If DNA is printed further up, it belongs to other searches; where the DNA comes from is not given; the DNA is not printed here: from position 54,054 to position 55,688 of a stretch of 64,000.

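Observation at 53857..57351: Complete DGR cassette in an atypical order: target, 464 nt non-coding, TR, RT, then avd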

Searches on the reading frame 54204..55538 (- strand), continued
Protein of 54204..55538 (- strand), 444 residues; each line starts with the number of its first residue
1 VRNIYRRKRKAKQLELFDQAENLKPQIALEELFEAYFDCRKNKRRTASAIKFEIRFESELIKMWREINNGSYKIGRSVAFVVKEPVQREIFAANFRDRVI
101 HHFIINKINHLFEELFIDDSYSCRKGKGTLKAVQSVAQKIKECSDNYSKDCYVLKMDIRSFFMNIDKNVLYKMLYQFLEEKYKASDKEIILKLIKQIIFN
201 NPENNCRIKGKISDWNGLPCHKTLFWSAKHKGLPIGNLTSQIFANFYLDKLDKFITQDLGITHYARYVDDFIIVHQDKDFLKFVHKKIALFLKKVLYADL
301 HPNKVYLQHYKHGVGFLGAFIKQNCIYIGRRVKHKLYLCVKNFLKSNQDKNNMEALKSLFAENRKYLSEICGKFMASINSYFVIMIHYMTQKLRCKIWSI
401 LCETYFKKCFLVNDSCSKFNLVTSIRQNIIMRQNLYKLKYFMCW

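Call 87: search_protein_families(library=pfam, proteins=[L086:5776-8073:+, L090:1288-3465:-, L005:2983-5310:-, L006:8134-10536:+, L085:5923-7440:+, L003:7806-9227:+, L002:4235-5326:-], max_evalue=0.01)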
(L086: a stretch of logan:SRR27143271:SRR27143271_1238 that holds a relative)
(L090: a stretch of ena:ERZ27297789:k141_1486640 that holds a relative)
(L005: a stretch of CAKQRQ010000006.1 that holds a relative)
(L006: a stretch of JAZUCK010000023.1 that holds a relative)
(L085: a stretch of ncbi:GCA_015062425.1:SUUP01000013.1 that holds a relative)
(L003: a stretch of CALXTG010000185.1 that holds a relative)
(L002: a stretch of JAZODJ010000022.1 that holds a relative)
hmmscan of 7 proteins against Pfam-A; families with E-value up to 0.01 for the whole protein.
L086:5776-8073:+ (765 aa): 3 families
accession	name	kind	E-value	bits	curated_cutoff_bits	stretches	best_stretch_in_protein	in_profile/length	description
PF00669.25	Flagellin_N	-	1.2e-09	38.8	26.6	1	3-88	14-99/139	Bacterial flagellin N-terminal helical region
PF00700.27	Flagellin_C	-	5.7e-07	30.2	23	1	682-765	3-86/86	Bacterial flagellin C-terminal helical region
PF07603.17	Lcl_C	-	5.1e-05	24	34.9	1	345-460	22-115/117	Lcl C-terminal domain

L090:1288-3465:- (725 aa): 4 families
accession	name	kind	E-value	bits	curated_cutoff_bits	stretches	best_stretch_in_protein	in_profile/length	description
PF00669.25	Flagellin_N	-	4.7e-12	46.6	26.6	1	12-113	9-110/139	Bacterial flagellin N-terminal helical region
PF00700.27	Flagellin_C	-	4.7e-06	27.3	23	1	645-725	6-86/86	Bacterial flagellin C-terminal helical region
PF20585.4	Pectate_lyase_5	-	0.00031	21.3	24.3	1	143-250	11-99/126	Putative pectate lyase-like adhesive domain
PF13208.11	TerB_N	-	0.0039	17.4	25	1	630-709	101-179/207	TerB N-terminal domain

L005:2983-5310:- (775 aa): 2 families
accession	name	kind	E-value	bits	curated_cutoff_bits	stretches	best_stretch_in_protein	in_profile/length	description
PF00669.25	Flagellin_N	-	3.4e-11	43.8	26.6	1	12-98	8-94/139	Bacterial flagellin N-terminal helical region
PF00700.27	Flagellin_C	-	3.9e-06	27.5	23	1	691-774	3-86/86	Bacterial flagellin C-terminal helical region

L006:8134-10536:+ (800 aa): 4 families
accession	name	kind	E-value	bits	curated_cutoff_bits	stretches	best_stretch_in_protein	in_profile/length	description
PF00669.25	Flagellin_N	-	1.2e-12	48.5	26.6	1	33-143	9-118/139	Bacterial flagellin N-terminal helical region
PF07603.17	Lcl_C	-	1.5e-06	28.9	34.9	1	385-497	21-114/117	Lcl C-terminal domain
PF00700.27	Flagellin_C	-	5.4e-05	23.9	23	1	718-800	4-86/86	Bacterial flagellin C-terminal helical region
PF00890.30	FAD_binding_2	-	0.0028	17.3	20.4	1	268-360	321-411/414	FAD binding domain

L085:5923-7440:+ (506 aa): 3 families
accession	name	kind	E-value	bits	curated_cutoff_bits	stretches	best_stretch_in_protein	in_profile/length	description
PF00669.25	Flagellin_N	-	1.3e-10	42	26.6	1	12-99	8-95/139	Bacterial flagellin N-terminal helical region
PF07603.17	Lcl_C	-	1.1e-08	35.8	34.9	1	369-469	38-115/117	Lcl C-terminal domain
PF20585.4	Pectate_lyase_5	-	5.9e-07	30.1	24.3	1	139-210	12-101/126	Putative pectate lyase-like adhesive domain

L003:7806-9227:+ (473 aa): 3 families
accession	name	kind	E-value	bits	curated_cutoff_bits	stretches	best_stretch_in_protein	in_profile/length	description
PF00669.25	Flagellin_N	-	3.7e-08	34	26.6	1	12-94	9-91/139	Bacterial flagellin N-terminal helical region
PF07603.17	Lcl_C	-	6.7e-06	26.8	34.9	1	356-468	24-114/117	Lcl C-terminal domain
PF20585.4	Pectate_lyase_5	-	0.0002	22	24.3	1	138-236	12-101/126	Putative pectate lyase-like adhesive domain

L002:4235-5326:- (363 aa): 2 families
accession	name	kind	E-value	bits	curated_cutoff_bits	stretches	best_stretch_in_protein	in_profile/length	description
PF00669.25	Flagellin_N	-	1e-10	42.2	26.6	1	12-104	9-101/139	Bacterial flagellin N-terminal helical region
PF03975.18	CheD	-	0.0031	18.1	25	0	236-279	43-84/108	CheD chemotactic sensory transduction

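Call 88: find_related_loci(query=A2, collection=viral_contigs, flank=3500)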
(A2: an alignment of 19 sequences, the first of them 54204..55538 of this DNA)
Query A2 (444 aa) in viral_contigs; peptide patterns used: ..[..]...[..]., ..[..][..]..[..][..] (x = any residue, [..] = any of these).
417 stretches matched a pattern; 352 encode a relative of the query (tblastn E <= 1e-3); the best 80 are kept; 80 distinct loci.
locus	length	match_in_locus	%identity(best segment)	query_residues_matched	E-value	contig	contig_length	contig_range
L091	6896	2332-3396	51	26-394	8e-117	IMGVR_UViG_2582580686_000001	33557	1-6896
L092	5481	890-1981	47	23-401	6e-113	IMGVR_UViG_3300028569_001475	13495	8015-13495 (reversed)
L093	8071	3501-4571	48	30-401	8e-111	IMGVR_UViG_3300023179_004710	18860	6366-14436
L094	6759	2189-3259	47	30-401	6e-110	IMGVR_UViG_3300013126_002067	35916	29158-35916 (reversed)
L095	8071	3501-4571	47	30-401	8e-109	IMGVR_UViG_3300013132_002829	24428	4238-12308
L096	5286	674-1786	45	27-411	5e-107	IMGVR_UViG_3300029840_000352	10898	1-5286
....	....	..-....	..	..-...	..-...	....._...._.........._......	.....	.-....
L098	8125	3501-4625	43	22-411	2e-105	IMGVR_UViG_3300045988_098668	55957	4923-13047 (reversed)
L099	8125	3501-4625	43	22-411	2e-105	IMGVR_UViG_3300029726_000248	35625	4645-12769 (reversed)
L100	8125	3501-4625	43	22-411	2e-105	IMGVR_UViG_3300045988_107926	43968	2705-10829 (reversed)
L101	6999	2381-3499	44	27-413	4e-104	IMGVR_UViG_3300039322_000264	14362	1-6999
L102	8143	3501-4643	44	16-402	2e-103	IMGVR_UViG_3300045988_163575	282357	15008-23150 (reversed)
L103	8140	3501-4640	44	29-408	4e-102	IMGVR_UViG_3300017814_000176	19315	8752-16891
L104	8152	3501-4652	44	27-421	5e-100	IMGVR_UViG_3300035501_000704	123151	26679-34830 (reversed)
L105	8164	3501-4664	40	26-435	3e-98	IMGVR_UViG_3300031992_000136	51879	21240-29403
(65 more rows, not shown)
